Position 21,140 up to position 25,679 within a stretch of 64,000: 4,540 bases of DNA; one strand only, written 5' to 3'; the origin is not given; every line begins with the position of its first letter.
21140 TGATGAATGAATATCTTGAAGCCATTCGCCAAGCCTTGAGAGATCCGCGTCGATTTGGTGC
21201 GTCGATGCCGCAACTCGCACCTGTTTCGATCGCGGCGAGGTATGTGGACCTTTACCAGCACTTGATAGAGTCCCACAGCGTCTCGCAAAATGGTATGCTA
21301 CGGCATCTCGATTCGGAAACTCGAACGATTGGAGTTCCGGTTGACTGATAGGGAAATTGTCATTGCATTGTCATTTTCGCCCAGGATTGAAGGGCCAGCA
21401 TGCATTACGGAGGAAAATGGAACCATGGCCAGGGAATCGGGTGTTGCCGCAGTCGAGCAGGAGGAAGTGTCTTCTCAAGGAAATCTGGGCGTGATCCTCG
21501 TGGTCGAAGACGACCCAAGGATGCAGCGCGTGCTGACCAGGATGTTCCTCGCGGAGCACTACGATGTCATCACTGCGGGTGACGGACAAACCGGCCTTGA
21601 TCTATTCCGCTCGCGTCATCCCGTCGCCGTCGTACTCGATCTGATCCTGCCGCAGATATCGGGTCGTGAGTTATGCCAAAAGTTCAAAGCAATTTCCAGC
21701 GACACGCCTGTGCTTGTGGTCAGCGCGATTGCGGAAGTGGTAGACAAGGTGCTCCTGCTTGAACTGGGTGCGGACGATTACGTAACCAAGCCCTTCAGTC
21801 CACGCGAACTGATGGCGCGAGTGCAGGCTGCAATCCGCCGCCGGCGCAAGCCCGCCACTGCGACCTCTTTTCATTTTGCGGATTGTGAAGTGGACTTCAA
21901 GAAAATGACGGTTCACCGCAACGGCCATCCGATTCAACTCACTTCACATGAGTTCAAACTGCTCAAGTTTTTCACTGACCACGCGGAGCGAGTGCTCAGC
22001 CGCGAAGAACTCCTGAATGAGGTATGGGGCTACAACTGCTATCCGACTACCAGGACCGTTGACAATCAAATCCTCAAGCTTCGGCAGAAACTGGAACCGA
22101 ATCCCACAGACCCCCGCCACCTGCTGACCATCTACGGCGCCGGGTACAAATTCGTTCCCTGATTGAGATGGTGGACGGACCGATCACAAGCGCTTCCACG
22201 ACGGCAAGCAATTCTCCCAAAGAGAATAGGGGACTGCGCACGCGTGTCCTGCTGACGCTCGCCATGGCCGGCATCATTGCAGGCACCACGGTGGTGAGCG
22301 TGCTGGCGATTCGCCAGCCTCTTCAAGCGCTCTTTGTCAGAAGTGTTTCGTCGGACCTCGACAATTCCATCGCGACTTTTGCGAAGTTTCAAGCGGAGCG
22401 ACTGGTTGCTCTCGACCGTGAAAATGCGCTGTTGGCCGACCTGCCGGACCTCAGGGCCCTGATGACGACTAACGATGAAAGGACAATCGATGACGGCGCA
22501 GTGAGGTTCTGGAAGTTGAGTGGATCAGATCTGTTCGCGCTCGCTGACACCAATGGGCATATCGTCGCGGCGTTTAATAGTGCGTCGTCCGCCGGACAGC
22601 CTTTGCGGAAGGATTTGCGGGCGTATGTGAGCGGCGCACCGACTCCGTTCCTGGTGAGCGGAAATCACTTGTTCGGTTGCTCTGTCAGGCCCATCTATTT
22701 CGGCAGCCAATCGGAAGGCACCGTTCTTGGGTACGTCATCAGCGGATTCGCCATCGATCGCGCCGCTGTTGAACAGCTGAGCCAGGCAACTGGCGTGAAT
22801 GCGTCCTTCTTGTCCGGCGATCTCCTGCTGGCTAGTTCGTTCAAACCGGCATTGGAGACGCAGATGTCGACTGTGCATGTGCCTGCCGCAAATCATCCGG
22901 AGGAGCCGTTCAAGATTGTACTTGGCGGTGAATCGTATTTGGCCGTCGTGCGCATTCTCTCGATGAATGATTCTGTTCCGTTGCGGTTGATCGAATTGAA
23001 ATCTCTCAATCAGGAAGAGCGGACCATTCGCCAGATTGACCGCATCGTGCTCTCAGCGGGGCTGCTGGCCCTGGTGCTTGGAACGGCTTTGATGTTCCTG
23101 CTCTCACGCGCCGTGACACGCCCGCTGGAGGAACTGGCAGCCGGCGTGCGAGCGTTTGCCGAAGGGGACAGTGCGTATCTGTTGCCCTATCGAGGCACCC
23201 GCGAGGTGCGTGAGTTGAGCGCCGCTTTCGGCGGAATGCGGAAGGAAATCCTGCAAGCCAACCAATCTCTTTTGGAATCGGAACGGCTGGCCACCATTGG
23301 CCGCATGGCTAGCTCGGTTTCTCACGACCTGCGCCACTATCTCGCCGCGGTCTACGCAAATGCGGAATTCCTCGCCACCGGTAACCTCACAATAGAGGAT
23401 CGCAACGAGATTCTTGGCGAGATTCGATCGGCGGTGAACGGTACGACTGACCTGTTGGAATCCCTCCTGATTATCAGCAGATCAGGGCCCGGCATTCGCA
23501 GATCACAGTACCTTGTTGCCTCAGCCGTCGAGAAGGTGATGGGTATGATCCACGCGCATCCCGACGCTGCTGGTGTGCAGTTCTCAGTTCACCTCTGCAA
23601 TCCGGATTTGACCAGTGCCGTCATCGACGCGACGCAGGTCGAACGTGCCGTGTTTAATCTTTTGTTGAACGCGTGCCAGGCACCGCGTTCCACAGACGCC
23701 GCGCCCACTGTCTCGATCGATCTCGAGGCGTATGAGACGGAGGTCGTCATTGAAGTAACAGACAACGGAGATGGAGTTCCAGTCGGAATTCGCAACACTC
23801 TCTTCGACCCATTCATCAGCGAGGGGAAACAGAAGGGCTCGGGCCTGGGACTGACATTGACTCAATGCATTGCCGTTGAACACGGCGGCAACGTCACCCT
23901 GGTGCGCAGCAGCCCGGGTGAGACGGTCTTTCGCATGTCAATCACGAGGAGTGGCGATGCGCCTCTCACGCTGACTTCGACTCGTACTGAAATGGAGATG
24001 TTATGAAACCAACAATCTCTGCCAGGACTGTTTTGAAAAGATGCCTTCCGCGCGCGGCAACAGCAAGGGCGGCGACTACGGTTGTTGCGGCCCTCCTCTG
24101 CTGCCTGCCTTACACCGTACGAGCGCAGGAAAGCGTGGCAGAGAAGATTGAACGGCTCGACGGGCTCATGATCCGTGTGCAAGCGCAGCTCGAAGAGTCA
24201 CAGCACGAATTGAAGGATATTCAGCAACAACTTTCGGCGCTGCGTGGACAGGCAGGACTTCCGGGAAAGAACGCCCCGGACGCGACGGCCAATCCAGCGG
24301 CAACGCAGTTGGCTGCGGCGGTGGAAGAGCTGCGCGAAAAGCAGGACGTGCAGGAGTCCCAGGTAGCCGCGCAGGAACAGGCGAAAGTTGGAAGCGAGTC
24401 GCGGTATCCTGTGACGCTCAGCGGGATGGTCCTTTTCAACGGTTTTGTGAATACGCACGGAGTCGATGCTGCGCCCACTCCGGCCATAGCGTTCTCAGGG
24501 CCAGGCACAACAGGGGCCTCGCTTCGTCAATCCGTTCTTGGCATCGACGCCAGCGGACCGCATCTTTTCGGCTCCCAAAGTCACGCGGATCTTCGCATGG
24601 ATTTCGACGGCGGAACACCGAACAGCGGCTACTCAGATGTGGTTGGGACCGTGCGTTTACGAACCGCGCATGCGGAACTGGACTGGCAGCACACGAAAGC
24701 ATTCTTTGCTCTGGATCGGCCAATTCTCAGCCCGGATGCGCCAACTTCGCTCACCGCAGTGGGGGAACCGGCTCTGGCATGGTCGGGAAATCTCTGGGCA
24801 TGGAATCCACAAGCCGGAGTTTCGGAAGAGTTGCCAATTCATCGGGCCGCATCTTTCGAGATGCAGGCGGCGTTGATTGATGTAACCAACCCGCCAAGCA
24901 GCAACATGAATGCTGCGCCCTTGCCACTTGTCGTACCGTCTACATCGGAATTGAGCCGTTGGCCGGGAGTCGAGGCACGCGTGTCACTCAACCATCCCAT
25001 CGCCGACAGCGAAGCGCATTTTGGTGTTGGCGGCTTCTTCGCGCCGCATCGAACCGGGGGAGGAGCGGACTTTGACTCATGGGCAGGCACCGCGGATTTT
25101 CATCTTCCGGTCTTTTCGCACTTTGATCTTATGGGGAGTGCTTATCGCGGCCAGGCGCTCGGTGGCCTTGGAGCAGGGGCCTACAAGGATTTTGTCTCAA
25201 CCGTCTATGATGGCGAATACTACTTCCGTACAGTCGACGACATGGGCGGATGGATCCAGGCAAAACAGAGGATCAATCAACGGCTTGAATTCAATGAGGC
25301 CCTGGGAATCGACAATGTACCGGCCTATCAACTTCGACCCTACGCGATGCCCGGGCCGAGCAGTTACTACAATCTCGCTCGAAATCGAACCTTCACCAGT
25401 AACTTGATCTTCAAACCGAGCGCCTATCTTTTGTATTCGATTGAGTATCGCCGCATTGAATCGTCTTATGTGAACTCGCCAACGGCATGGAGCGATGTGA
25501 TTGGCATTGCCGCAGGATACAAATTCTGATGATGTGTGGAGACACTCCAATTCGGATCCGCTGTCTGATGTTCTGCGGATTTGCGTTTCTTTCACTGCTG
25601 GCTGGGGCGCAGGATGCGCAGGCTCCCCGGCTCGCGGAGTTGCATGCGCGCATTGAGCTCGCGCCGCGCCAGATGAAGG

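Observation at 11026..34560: Candidate undescribed regulon: one 11-bp-phased TGTCA operator ties polysaccharide export, haem/copper proteins, a kinase/nucleotidyltransferase pair and a TonB receptor to one OmpR-family system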

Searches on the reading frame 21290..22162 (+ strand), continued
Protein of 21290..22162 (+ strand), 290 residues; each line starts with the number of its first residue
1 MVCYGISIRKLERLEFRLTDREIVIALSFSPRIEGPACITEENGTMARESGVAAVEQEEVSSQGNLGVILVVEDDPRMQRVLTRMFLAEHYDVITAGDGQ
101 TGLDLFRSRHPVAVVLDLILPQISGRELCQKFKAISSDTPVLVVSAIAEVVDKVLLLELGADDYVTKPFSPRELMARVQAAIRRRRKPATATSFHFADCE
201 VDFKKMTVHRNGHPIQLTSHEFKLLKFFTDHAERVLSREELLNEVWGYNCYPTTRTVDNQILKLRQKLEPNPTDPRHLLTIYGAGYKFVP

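Call 48: search_solved_structures(query=window:21425-22162:+, max_evalue=1e-20, show_alignments=0)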
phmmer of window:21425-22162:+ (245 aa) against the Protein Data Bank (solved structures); distinct sequences matched with E-value up to 1e-20: 33.
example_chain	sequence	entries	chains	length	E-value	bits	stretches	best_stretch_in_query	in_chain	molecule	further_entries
2gwr_A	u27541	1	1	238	6.8e-46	160.3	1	24-244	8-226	DNA-binding response regulator mtrA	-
2oqr_A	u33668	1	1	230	4.8e-42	147.7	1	24-243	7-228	Sensory transduction protein regX3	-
4kfc_A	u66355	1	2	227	1.1e-38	136.7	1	21-244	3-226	KDP operon transcriptional regulatory protein KdpE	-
4kny_A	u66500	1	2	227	2.1e-38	135.8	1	21-244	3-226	KDP operon transcriptional regulatory protein KdpE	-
6lgq_D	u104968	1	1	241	2.6e-38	135.5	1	21-244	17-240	DNA-binding response regulator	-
1ys6_A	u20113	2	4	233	3.3e-38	135.2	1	24-241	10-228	Transcriptional regulatory protein prrA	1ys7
4b09_A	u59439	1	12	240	8.3e-38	133.9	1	20-243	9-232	TRANSCRIPTIONAL REGULATORY PROTEIN BAER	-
9ji3_J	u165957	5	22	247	6.2e-35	124.4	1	24-241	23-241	DNA-binding response regulator | Possible two component system response transcriptional positive regulator PhoP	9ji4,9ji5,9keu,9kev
3r0j_A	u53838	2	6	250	6.5e-35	124.4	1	24-241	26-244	POSSIBLE TWO COMPONENT SYSTEM RESPONSE TRANSCRIPTIONAL POSITIVE REGULATOR PHOP | Response regulator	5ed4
9dvt_R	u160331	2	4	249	2e-33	119.5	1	24-241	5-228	DNA-binding dual master transcriptional regulator RpaA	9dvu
1p2f_A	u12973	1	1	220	3.8e-32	115.3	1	50-244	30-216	Response Regulator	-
7e1b_A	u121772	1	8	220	1.3e-31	113.6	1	68-242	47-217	DNA-binding response regulator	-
9ket_J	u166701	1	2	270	7.5e-30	107.8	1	62-241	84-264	Possible two component system response transcriptional positive regulator PhoP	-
1kgs_A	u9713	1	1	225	1.9e-29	106.5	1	24-241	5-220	DNA BINDING RESPONSE REGULATOR D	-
3q9s_A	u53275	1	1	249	1.1e-28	104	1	20-224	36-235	DNA-binding response regulator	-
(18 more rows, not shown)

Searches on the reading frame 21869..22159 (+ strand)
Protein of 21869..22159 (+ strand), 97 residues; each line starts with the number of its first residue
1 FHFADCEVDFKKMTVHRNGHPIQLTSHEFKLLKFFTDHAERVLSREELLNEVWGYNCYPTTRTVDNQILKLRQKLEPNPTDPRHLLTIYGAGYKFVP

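Call 49: search_solved_structures(query=window:21869-22159:+, max_evalue=1e-8, show_alignments=3)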
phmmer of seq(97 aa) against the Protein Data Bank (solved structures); distinct sequences matched with E-value up to 1e-8: 46.
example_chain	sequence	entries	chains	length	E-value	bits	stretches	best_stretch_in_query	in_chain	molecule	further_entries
3t72_A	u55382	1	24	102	6.1e-19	71.5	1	15-95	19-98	Phosphate regulon transcriptional regulatory protein phoB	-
1qqi_A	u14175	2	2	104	6.3e-19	71.4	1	15-95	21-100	PHOSPHATE REGULON TRANSCRIPTIONAL REGULATORY PROTEIN PHOB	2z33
1gxp_A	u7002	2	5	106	6.6e-19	71.4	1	15-95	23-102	PHOSPHATE REGULON TRANSCRIPTIONAL REGULATORY PROTEIN | PHOSPHATE REGULON TRANSCRIPTIONAL REGULATORY PROTEIN PHOB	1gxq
2hwv_A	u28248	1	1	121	1.5e-17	67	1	13-94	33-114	DNA-binding response regulator VicR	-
3zq7_A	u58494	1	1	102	2.1e-17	66.6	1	3-96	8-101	KDP OPERON TRANSCRIPTIONAL REGULATORY PROTEIN KDPE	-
7e1d_B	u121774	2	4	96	2.1e-17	66.6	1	5-95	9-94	DNA-binding response regulator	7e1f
7e92_A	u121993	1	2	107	3e-17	66.1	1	5-95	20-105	DNA-binding response regulator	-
2zxj_A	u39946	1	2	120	3.5e-17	65.9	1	14-93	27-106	Transcriptional regulatory protein walR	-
2d1v_A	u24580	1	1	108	6.4e-17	65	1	14-94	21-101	Transcriptional regulatory protein yycF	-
5za3_A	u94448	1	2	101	8.1e-17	64.7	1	14-94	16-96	DNA-binding response regulator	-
4kfc_A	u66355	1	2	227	9.5e-17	64.5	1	3-96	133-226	KDP operon transcriptional regulatory protein KdpE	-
6cqg_A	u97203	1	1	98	1.2e-16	64.1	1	5-94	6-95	DNA-binding response regulator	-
7e1b_A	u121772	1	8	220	1.3e-16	64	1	5-94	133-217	DNA-binding response regulator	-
8hml_A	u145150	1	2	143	1.4e-16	63.9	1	6-96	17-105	DNA-binding response OmpR family regulator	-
4kny_A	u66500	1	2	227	1.8e-16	63.5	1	3-96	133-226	KDP operon transcriptional regulatory protein KdpE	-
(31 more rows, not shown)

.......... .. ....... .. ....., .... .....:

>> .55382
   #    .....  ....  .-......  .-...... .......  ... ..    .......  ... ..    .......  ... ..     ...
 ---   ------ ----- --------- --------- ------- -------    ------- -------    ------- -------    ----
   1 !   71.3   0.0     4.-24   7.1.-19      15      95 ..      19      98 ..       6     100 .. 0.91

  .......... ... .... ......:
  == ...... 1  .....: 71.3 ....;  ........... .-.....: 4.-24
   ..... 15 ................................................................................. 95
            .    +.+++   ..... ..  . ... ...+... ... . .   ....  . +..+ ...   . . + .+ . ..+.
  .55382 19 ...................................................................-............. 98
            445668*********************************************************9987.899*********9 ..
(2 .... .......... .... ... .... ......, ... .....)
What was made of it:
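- Closest known: PhoB/PhoR and the pho box. Same: The regulator is an OmpR-family protein whose DNA-binding domain is the closest of all solved structures (call 49).
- The regulator's DNA-binding domain is closest to the E. coli PhoB domain among all PDB chains (3T72/1GXP, E = 6e-19, call 49).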

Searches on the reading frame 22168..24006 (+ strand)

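Call 9: search_protein_families(library=pfam, proteins=[window:22168-24006:+])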
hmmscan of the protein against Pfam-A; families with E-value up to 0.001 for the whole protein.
window:22168-24006:+ (612 aa): 5 families
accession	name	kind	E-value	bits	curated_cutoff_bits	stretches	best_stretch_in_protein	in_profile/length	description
PF02518.31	HATPase_c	-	6.9e-18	65.6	26.4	1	487-592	2-107/111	Histidine kinase-, DNA gyrase B-, and HSP90-like ATPase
PF00672.30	HAMP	-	2.3e-10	41.1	25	1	311-362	1-52/53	HAMP domain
PF05228.19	CHASE4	-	7.1e-07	29.9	26.2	1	97-214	24-139/140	CHASE4 domain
PF00512.31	HisKA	-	6.1e-06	26.6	26.9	1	378-441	3-65/66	His Kinase A (phospho-acceptor) domain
PF13581.12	HATPase_c_2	-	0.00028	21.3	27.4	1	488-591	29-126/127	Histidine kinase-like ATPase domain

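Call 13: search_protein_families(library=ncbifam, proteins=[window:22168-24006:+], max_evalue=0.01)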
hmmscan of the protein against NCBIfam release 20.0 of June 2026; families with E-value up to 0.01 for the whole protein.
window:22168-24006:+ (612 aa): 74 families (the best 25 are shown)
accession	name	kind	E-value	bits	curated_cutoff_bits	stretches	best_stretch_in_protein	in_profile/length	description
NF008468.0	PRK11360.1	equivalog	4.6e-37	127.7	646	1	364-592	383-606/616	two-component system sensor histidine kinase AtoS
NF040691.1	MtrAB_MtrB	equivalog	7.3e-29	101.1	450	1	264-604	160-502/507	MtrAB system histidine kinase MtrB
NF008312.0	PRK11100.1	equivalog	3.1e-25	88.9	356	1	286-589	176-469/477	two-component system sensor histidine kinase CreC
NF033092.0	HK_WalK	equivalog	1.4e-22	80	725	2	266-373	151-257/594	cell wall metabolism sensor histidine kinase WalK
NF007004.0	PRK09467.1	equivalog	2.4e-22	79.4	415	1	286-590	154-432/440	two-component system sensor histidine kinase EnvZ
NF007793.0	PRK10490.1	equivalog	1.9e-20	72.5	1123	1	363-594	650-882/895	two-component system sensor histidine kinase KdpD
TIGR02916.1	PEP_his_kin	equivalog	2e-20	72.9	300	1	362-589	460-675/679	XrtA/PEP-CTERM system histidine kinase PrsK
TIGR01386.1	cztS_silS_copS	subfamily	2.4e-20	72.9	292.55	1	255-592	127-456/457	heavy metal sensor histidine kinase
NF007688.0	PRK10364.1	equivalog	4.3e-20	71.9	479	1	366-590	229-447/460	two-component system sensor histidine kinase ZraS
NF010411.0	PRK13837.1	equivalog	1.1e-18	66.7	647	1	364-588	437-669/828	two-component system VirA-like sensor kinase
NF010076.0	PRK13557.1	subfamily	4.4e-18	65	631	1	363-593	149-393/540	histidine kinase famiy protein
NF046026.1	HisKinCckACaul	equivalog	1.3e-17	63.2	1000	1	363-591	288-529/678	cell cycle histidine kinase CckA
NF041735.1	hist_kin_RppB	equivalog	1.9e-17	63.2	400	1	380-584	219-428/438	two-component system sensor histidine kinase RppB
NF047496.1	HK_LIC11548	equivalog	4.8e-17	61.9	750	1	299-591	282-586/589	LIC_11548 family sensor histidine kinase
NF012226.0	AdeS_HK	equivalog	1e-15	57.8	500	1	270-592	37-351/353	two-component sensor histidine kinase AdeS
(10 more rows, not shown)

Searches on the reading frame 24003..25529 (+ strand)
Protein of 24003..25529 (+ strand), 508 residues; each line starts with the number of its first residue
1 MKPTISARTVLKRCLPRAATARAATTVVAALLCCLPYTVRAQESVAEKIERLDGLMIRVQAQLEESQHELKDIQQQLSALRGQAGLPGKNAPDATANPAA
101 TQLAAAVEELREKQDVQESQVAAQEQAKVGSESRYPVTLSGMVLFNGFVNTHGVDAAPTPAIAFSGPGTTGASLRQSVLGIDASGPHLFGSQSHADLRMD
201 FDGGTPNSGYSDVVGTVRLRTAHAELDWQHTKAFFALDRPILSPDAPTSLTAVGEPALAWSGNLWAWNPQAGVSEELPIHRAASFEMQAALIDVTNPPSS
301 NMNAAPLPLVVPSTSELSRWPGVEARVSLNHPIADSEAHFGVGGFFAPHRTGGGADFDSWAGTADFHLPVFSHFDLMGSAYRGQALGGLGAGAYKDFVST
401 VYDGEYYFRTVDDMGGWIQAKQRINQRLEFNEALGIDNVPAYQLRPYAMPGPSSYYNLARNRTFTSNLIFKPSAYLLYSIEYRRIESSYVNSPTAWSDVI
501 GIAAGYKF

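Call 9: search_protein_families(library=pfam, proteins=[window:24003-25529:+])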
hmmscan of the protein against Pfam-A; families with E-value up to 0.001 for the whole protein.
window:24003-25529:+ (508 aa): 0 families

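Call 13: search_protein_families(library=ncbifam, proteins=[window:24003-25529:+], max_evalue=0.01)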
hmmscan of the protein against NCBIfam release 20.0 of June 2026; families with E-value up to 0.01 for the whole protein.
window:24003-25529:+ (508 aa): 0 families

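Call 51: search_protein_families(library=pfam, proteins=[window:24003-25529:+], max_evalue=5)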
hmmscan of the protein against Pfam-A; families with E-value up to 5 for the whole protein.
window:24003-25529:+ (508 aa): 4 families
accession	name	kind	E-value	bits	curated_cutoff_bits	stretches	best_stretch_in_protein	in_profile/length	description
PF12041.13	DELLA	-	0.015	15.6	23.8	1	31-62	3-36/69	Transcriptional regulator DELLA protein N terminal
PF20081.4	DUF6475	-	0.12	13.2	28.5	1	401-446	2-47/90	Domain of unknown function (DUF6475)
PF15960.10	DUF4763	-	0.42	10.3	30.1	1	60-126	40-107/236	Domain of unknown function (DUF4763)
PF03938.19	OmpH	-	0.82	10.3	32.4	1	50-128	22-92/141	Outer membrane protein (OmpH-like)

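Call 52: find_homologous_proteins(query=window:24003-25529:+, max_evalue=0.00001)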
Query window:24003-25529:+ (508 aa): 2028 proteins with E <= 0.00001 among 8000 candidates; the best 120 are listed.
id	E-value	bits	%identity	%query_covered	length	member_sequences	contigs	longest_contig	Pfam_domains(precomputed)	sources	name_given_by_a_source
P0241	0.0e+0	1131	100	98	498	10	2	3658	-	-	-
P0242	0.0e+0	1012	87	100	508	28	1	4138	-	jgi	jgi:hypothetical protein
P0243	3.1e-284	961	85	94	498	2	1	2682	-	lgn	-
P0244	3.1e-283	958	83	100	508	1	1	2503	-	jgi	jgi:hypothetical protein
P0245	6.6e-267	904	79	100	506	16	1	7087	-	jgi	-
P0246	7.8e-255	864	74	100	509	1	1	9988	-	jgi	jgi:hypothetical protein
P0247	1.3e-254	864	74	100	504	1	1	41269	-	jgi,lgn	jgi:TolA-binding protein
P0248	1.9e-252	856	73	100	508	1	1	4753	-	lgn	-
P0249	1.1e-251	854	72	100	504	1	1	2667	-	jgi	-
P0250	2.5e-247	839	73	100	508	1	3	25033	-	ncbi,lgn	-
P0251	3.1e-243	826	75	95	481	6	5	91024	-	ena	-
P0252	4.0e-243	826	71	100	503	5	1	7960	-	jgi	jgi:hypothetical protein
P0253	8.0e-243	825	71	100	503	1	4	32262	-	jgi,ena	jgi:hypothetical protein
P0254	2.8e-242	823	71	100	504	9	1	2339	-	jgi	jgi:hypothetical protein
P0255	3.6e-242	822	72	100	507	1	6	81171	-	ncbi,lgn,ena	-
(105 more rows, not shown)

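Call 58: predict_structure(alignment_id=A1)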
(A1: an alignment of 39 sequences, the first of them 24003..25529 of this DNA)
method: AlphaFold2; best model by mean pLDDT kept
length: 508 residues; sequences in the alignment: 39
mean_pLDDT: 62.5   pTM: 0.59
mean pLDDT of the five models: 62.5, 60.6, 59.5, 58.6, 55.8
residues with pLDDT >= 90: 16; 70-90: 180; 50-70: 158; < 50: 154
segments of 3 or more residues with pLDDT < 50: 1-8, 14-23, 30-48, 85-100, 126-131, 154-161, 164-169, 204-214, 247-265, 299-318, 389-393, 441-456, 489-494
pLDDT, mean of each block of 10 residues (from residue 1): 42 46 49 36 44 57 65 61 45 40 63 69 50 65 69 51 48 58 71 76 49 54 81 77 51 41 55 88 87 64 38 48 87 80 84 72 88 85 67 58 70 79 81 72 39 47 75 71 63 57 74
secondary structure, 60 per line:
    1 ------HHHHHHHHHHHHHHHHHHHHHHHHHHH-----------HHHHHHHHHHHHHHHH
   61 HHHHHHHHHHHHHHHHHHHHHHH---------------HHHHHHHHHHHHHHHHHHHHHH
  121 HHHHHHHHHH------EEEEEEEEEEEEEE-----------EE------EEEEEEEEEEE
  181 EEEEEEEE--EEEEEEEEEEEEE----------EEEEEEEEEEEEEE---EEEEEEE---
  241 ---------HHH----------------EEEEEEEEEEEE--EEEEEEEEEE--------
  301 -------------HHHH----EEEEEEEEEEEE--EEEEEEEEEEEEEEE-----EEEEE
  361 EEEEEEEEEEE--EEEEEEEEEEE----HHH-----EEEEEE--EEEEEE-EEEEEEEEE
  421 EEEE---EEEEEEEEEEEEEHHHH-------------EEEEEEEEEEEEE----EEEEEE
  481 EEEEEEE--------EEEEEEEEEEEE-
elements in order: H7-33 H45-83 H99-130 E137-150 E170-188 E191-203 E214-227 E231-237 E269-280 E283-292 H314-317 E322-333 E336-350 E356-371 E374-384 E397-402 E405-410 E412-424 E428-440 H441-444 E458-470 E475-487 E496-507

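Call 61: fold_search(model_id=the predicted structure, library=pdb)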
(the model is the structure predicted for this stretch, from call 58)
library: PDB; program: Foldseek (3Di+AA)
matches with E <= 10: 771; with E <= 0.001: 248
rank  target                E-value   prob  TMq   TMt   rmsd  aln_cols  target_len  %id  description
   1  6eus_A                6.6e-12  1.00  0.46  0.64   6.7       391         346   14  Crystal structure of the outer membrane channel DcaP of Acinetobacter baumannii (released 2018-11-14)
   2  1opf_A                1.3e-09  1.00  0.44  0.61   6.6       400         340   11  THE STRUCTURE OF OMPF PORIN IN A TETRAGONAL CRYSTAL FORM (released 1995-02-07)
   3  7fdy_A                1.4e-09  1.00  0.44  0.61   6.9       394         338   12  Structure of OmpF1 (released 2022-11-16)
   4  4lsh_B                1.5e-09  1.00  0.44  0.63   6.7       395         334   11  Ion selectivity of OmpF porin soaked in 0.2M KBr (released 2013-10-23)
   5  2zfg                  1.7e-09  1.00  0.46  0.64   6.4       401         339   10  Structure of OMPF PORIN (released 2008-07-29)
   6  7fdy_C                3.5e-09  1.00  0.41  0.57   7.5       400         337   11  Structure of OmpF1 (released 2022-11-16)
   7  1gfm                  3.7e-09  1.00  0.42  0.59   7.0       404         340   12  OMPF PORIN (MUTANT D113G) (released 1996-12-07)
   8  4lsi_A                4.5e-09  1.00  0.45  0.64   6.5       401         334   10  Ion selectivity of OmpF porin soaked in 0.3M KBr (released 2013-10-23)
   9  4lsh_A                4.5e-09  1.00  0.45  0.64   6.6       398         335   11  Ion selectivity of OmpF porin soaked in 0.2M KBr (released 2013-10-23)
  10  1hxx                  4.7e-09  1.00  0.46  0.64   6.4       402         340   10  OMPF PORIN MUTANT Y106F (released 2001-06-06)
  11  9j9p                  5.2e-09  1.00  0.44  0.62   6.7       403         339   10  artificial mononuclear Zn-bound metalloprotein 3 (M3:Zn) (released 2025-07-02)
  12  9j9l                  6.1e-09  1.00  0.42  0.58   7.2       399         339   10  artificial mononuclear Zn-bound metalloprotein 1 (M1:Zn) (released 2025-07-02)
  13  5o9c_A                6.8e-09  1.00  0.42  0.58   8.0       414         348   11  Crystal structure of Omp36 from Enterobacter aerogenes (released 2018-06-27)
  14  7fdy_B                7.9e-09  1.00  0.44  0.62   6.6       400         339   11  Structure of OmpF1 (released 2022-11-16)
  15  1hxu                  7.9e-09  1.00  0.44  0.61   6.7       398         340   11  OMPF PORIN MUTANT KK (released 2001-06-06)
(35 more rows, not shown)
